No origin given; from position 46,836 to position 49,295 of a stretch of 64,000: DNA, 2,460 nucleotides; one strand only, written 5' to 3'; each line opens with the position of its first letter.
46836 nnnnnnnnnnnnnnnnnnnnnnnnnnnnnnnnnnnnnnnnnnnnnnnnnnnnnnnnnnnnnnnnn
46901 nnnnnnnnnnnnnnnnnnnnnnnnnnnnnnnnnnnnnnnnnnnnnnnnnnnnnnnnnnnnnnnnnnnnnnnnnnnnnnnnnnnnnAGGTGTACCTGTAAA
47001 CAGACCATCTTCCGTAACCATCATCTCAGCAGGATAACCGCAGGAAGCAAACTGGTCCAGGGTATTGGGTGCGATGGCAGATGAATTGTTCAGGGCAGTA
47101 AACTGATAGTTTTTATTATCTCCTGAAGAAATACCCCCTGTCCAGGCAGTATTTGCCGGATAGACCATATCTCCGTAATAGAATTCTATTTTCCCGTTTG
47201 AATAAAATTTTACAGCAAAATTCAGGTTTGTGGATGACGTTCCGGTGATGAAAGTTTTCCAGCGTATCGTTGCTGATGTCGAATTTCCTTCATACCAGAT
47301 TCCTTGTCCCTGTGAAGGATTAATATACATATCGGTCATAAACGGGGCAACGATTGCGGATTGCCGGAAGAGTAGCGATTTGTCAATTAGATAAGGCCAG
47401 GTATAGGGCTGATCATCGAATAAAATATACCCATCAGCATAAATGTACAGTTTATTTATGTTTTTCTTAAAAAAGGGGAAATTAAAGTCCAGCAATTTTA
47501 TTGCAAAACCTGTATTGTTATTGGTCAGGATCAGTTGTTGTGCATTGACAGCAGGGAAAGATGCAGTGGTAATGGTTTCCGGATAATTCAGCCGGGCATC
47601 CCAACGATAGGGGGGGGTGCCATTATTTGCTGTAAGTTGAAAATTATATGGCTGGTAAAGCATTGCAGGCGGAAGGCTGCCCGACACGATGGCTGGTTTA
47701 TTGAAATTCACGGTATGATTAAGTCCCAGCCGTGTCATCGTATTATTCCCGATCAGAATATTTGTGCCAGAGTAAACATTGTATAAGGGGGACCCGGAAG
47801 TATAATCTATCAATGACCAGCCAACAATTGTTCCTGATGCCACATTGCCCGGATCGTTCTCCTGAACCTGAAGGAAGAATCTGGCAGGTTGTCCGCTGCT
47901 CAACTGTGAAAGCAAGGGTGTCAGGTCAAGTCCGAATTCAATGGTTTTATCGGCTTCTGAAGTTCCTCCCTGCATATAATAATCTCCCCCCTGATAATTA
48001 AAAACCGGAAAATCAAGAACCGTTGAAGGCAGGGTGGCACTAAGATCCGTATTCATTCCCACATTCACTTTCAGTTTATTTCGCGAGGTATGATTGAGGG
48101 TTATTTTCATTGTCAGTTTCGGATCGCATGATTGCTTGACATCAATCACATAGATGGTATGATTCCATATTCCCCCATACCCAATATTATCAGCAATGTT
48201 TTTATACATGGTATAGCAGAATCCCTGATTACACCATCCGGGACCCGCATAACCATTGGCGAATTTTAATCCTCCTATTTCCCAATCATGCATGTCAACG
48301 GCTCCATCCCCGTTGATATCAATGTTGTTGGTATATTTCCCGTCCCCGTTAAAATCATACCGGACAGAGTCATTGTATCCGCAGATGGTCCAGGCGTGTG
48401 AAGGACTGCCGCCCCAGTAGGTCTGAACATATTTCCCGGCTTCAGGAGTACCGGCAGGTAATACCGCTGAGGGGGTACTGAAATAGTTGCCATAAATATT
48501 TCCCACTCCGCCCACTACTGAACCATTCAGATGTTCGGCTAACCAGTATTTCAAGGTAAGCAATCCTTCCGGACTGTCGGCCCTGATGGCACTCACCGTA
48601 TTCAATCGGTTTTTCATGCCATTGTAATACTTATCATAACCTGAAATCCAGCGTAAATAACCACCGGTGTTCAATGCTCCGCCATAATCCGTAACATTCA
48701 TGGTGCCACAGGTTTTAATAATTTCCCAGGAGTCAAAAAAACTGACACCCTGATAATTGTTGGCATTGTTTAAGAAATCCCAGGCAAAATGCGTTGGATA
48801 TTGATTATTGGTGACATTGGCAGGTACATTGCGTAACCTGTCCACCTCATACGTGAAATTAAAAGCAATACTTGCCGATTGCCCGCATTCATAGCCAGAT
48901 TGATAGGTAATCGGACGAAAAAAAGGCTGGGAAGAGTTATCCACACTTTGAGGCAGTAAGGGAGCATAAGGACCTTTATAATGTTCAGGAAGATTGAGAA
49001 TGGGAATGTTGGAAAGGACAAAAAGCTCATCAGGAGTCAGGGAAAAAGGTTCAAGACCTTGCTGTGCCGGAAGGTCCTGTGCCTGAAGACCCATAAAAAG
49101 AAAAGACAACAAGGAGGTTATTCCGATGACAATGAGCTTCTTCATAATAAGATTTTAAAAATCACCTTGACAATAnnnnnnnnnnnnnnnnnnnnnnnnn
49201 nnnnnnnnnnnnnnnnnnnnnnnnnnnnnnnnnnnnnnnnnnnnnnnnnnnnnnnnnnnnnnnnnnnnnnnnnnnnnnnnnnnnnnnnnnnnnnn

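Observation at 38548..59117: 20.6-kb, 11-gene co-directional envelope block joining cell-wall precursor, glycan O-acylation, LtaS-like and T9SS-cargo genes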

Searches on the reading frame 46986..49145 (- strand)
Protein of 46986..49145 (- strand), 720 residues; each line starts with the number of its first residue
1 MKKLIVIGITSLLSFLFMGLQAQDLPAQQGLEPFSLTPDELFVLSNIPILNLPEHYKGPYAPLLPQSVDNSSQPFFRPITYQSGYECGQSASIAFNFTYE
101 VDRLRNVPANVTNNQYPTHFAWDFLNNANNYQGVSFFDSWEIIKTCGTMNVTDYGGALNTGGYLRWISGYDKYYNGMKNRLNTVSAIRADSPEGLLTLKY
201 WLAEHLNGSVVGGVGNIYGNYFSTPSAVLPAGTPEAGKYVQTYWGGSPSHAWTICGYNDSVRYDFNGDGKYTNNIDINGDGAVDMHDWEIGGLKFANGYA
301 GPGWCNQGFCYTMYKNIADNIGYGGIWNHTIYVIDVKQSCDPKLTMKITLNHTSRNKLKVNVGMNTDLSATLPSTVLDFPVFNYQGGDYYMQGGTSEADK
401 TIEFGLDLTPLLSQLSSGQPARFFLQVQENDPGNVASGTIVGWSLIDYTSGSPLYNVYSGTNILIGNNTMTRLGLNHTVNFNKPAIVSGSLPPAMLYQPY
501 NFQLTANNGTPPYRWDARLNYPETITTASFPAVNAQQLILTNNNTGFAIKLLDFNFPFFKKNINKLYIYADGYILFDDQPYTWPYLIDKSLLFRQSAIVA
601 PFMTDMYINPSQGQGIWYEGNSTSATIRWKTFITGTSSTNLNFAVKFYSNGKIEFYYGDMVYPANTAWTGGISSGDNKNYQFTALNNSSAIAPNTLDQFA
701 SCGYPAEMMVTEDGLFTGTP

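Call 52: predict_structure(alignment_id=A6)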
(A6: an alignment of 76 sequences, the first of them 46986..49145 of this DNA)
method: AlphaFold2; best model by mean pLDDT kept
length: 720 residues; sequences in the alignment: 76
mean_pLDDT: 84.2   pTM: 0.71
mean pLDDT of the five models: 84.2, 84.0, 82.9, 81.7, 79.3
residues with pLDDT >= 90: 330; 70-90: 293; 50-70: 70; < 50: 27
segments of 3 or more residues with pLDDT < 50: 21-34, 578-588
pLDDT, mean of each block of 10 residues (from residue 1): 78 69 35 47 66 86 93 89 66 88 91 77 55 65 85 77 80 92 89 94 91 85 76 90 70 92 92 90 93 84 84 91 78 87 95 91 92 86 81 89 94 90 96 89 96 94 93 96 87 89 88 82 95 82 85 92 90 73 43 78 90 92 94 83 96 96 86 83 89 96 87 86
secondary structure, 60 per line:
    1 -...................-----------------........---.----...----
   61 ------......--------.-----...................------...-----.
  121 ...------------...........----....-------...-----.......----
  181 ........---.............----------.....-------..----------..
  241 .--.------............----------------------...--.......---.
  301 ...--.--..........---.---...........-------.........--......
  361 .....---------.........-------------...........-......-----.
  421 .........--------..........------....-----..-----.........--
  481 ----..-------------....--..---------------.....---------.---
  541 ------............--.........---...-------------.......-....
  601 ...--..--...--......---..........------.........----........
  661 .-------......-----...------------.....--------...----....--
elements in order (helices of 4 or more, strands of 3 or more residues): H2-20 H38-45 E67-69 H87-105 H120-123 H136-146 H151-154 H170-176 E181-188 H192-204 E215-219 E239-241 E251-262 E290-296 E309-313 H314-318 E326-336 E344-352 E358-365 E375-383 H397-400 E401-407 H409-414 E420-429 E438-447 E454-457 E470-478 E500-503 E523-527 E547-558 E561-569 E573-575 H589-595 E597-603 E615-620 E624-633 E640-648 E653-661 E669-674 E680-682 E695-699 E708-710 E715-718

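Call 54: fold_search(model_id=the predicted structure, library=pdb)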
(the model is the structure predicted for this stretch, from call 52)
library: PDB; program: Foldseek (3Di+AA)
matches with E <= 10: 739; with E <= 0.001: 30
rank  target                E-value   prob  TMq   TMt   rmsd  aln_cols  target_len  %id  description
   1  5vpk_A                2.1e-05  1.00  0.25  0.72   4.7       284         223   14  CRYSTAL STRUCTURE OF MITE ALLERGEN DER F 1 (released 2017-05-24)
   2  3ois_A                2.1e-05  1.00  0.25  0.61   8.5       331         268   14  Crystal Structure Xylellain, a cysteine protease from Xylella fastidiosa (released 2011-08-03)
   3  7avm                  2.1e-05  1.00  0.24  0.52   7.2       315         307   10  Crystal Structure of Pro-Rhodesain C150A (released 2020-11-25)
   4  2fq9_A                2.3e-05  1.00  0.24  0.68   4.9       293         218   12  Cathepsin S with nitrile inhibitor (released 2006-03-21)
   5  2c0y                  3.4e-05  1.00  0.23  0.49  10.2       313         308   13  THE CRYSTAL STRUCTURE OF A CYS25ALA MUTANT OF HUMAN PROCATHEPSIN S (released 2006-11-08)
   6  5qcd                  4.3e-05  1.00  0.23  0.66   5.1       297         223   14  Crystal structure of human Cathepsin-S with bound ligand (released 2017-12-20)
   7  3qt4                  4.5e-05  1.00  0.26  0.56   7.5       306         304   12  Structure of digestive procathepsin L 3 of Tenebrio molitor larval midgut (released 2012-02-22)
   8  4p6e_A                5.3e-05  1.00  0.24  0.68   4.9       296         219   13  Crystal Structure of Human Cathepsin S Bound to a Non-covalent Inhibitor (released 2014-10-29)
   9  5vcn_A                5.6e-05  1.00  0.25  0.72   4.5       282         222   12  THE CRYSTAL STRUCTURE OF DER P 1 ALLERGEN COMPLEXED WITH FAB FRAGMENT OF MAB 5H8 (released 2017-04-26)
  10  8rnd_A                6.3e-05  1.00  0.24  0.68   6.1       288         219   13  Cathepsin S in complex with NNPI-C10 inhibitor (released 2024-06-05)
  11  1ms6                  6.3e-05  1.00  0.23  0.65   7.1       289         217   13  Dipeptide Nitrile Inhibitor Bound to Cathepsin S. (released 2003-04-22)
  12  5qbv_B                6.6e-05  1.00  0.23  0.67   7.0       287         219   12  Crystal structure of human Cathepsin-S with bound ligand (released 2017-12-20)
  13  5qca_B                8.7e-05  1.00  0.23  0.67   6.0       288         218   14  Crystal structure of human Cathepsin-S with bound ligand (released 2017-12-20)
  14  1glo                  1.1e-04  1.00  0.25  0.72   4.8       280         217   12  Crystal Structure of Cys25Ser mutant of human cathepsin S (released 2002-08-29)
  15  6yyn_AAA              1.3e-04  1.00  0.23  0.67   6.9       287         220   13  Structure of Cathepsin S in complex with Compound 14 (released 2021-05-12)
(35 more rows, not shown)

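Call 74: find_related_loci(query=A6, collection=metagenome_contigs, flank=10000)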
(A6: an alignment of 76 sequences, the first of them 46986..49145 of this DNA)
Query A6 (720 aa) in metagenome_contigs; peptide patterns used: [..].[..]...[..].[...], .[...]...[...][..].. (x = any residue, [..] = any of these).
402 stretches matched a pattern; 374 encode a relative of the query (tblastn E <= 1e-3); the best 80 are kept; 80 distinct loci.
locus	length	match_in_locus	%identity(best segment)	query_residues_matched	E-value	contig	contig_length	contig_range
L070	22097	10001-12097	78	22-720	0e+0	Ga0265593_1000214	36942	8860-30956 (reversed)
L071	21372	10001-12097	78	22-720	0e+0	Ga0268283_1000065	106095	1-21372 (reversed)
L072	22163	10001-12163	72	1-720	0e+0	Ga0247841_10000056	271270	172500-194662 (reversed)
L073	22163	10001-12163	70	1-720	0e+0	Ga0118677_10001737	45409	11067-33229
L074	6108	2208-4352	70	9-720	0e+0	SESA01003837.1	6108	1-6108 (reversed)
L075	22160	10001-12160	70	1-720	0e+0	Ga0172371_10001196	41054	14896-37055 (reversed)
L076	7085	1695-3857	70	1-720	0e+0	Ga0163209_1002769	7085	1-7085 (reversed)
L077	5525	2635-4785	70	6-720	0e+0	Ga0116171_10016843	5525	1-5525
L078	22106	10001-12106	71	20-720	0e+0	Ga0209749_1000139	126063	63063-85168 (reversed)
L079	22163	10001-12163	69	1-720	0e+0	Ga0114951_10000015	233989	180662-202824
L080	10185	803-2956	69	1-720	0e+0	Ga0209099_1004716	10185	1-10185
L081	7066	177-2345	68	3-720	0e+0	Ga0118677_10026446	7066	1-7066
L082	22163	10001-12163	68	1-720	0e+0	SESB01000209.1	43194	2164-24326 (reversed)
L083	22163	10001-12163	69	1-720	0e+0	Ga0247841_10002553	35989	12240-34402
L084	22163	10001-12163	67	1-720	0e+0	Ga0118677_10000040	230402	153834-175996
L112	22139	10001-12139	51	1-720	0e+0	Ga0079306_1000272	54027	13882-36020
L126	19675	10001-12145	49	6-720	0e+0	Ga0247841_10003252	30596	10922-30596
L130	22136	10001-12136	49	1-720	0e+0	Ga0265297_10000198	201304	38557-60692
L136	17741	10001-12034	48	39-720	0e+0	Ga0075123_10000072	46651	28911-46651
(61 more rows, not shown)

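Call 90: search_protein_families(library=pfam, proteins=[L112:14990-16618:-, L112:7430-8992:+, L112:9047-9739:+, L126:8373-9989:+, L126:13738-17166:+, L130:14896-15816:+, L130:7505-9382:+, L136:7984-9696:-, L136:14432-15718:-, L126:7009-8256:+], max_evalue=0.001)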
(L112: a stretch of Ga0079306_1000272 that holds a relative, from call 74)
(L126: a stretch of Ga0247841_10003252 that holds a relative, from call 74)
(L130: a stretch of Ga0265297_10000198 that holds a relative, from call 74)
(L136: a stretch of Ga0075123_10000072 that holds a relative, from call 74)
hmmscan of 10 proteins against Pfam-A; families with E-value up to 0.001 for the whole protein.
L112:14990-16618:- (542 aa): 2 families
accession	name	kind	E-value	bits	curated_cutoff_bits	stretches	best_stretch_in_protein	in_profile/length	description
PF13505.12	OMP_b-brl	-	6.7e-08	33.3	28.7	1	375-535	36-172/175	Outer membrane protein beta-barrel domain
PF10677.15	DUF2490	-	0.00084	19.5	29.8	0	164-194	34-64/186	Protein of unknown function (DUF2490)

L112:7430-8992:+ (520 aa): 12 families
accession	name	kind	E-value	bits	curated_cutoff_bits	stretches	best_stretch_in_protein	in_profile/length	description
PF21688.3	FAD-depend_C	-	3.7e-72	243.1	27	1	270-466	1-197/197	FAD-dependent protein, C-terminal domain-like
PF01266.30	DAO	-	9.6e-14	52.1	27.9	1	197-285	151-240/353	FAD dependent oxidoreductase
PF03486.20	HI0933_like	-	4.9e-12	46.2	50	1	86-251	3-165/244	HI0933-like protein Rossmann domain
PF00890.30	FAD_binding_2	-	6.5e-11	42.5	20.4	1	86-120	2-36/414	FAD binding domain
PF07992.20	Pyr_redox_2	-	1.1e-09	38.6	26.1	1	85-255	2-114/291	Pyridine nucleotide-disulphide oxidoreductase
PF01134.28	GIDA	-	2.1e-08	34.1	22.1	0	215-250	115-150/391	Glucose inhibited division protein A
PF13738.12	Pyr_redox_3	-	1.3e-06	28.3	30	1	87-120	1-35/305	Pyridine nucleotide-disulphide oxidoreductase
PF01494.25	FAD_binding_3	-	2.5e-06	27.4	22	1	83-117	1-35/349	FAD binding domain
PF12831.13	FAD_oxidored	-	2.6e-05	24.1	27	0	86-115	2-31/416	FAD dependent oxidoreductase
PF01946.23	Thi4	-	0.0002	21.1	26.2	0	84-114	18-49/235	Thi4 family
PF13450.12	NAD_binding_8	-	0.00071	20.2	21.9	0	88-118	1-31/68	NAD(P)-binding Rossmann-like domain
PF13454.12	NAD_binding_9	-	0.00088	19.7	21.8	0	215-250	120-154/155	FAD-NAD(P)-binding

L112:9047-9739:+ (230 aa): 0 families

L126:8373-9989:+ (538 aa): 2 families
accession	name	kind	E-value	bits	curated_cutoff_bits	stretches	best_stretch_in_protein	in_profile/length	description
PF20154.4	LNT_N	-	8.9e-21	75.2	27.1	1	17-174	2-158/159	Apolipoprotein N-acyltransferase N-terminal domain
PF00795.27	CN_hydrolase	-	5.4e-16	59.1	23.2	1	329-492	87-242/256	Carbon-nitrogen hydrolase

L126:13738-17166:+ (1142 aa): 1 family
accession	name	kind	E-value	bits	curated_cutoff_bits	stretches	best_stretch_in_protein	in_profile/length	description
PF00873.25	ACR_tran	-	6.4e-182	607.2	28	1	18-1126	2-1019/1021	AcrB/AcrD/AcrF family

L130:14896-15816:+ (306 aa): 1 family
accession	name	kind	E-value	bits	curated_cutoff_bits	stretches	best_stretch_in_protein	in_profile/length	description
PF10043.14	DUF2279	-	2.8e-08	34.8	28.6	1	71-150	4-83/91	Predicted periplasmic lipoprotein (DUF2279)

L130:7505-9382:+ (625 aa): 3 families
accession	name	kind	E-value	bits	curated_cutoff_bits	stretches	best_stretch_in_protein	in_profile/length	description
PF01433.26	Peptidase_M1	-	1.6e-45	155.8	27.7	1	257-449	8-206/218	Peptidase family M1 domain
PF09127.17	Leuk-A4-hydro_C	-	4.4e-27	94.8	27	1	508-619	1-112/112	Leukotriene A4 hydrolase, C-terminal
PF17900.6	Peptidase_M1_N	-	3.6e-16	60.3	25.8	1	51-220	5-186/186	Peptidase M1 N-terminal domain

L136:7984-9696:- (570 aa): 2 families
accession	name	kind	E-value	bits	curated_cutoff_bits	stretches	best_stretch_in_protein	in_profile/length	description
PF02436.23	PYC_OADA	-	8.5e-31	107.7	27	1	362-528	2-176/201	Conserved carboxylase domain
PF00682.25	HMGL-like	-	8.4e-14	52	29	1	176-288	143-257/260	HMGL-like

L136:14432-15718:- (428 aa): 1 family
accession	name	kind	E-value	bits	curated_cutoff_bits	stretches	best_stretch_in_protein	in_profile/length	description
PF01551.29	Peptidase_M23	-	2.5e-19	69.7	28.7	1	328-420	3-96/96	Peptidase family M23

L126:7009-8256:+ (415 aa): 7 families
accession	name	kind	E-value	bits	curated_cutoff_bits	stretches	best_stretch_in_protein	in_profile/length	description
PF13167.11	GTP-bdg_N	-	9.8e-33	113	25.4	1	31-118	2-89/89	GTP-binding GTPase N-terminal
PF16360.10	GTP-bdg_M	-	7e-31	107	29.5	1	120-198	1-79/79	GTP-binding GTPase Middle Region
PF01926.29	MMR_HSR1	-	5.9e-22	78.4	21.9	1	203-321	1-113/113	50S ribosome-binding GTPase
PF02421.24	FeoB_N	-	4.3e-06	26.8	27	1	203-325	2-118/156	Ferrous iron transport protein B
PF00025.27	Arf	-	3.2e-05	23.9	22.3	1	196-373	9-165/174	ADP-ribosylation factor family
PF03193.22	RsgA_GTPase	-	0.00032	21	30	0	202-236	107-141/174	RsgA GTPase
PF04670.18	Gtr1_RagA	-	0.00057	19.8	22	1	204-324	2-123/232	Gtr1/RagA G protein conserved region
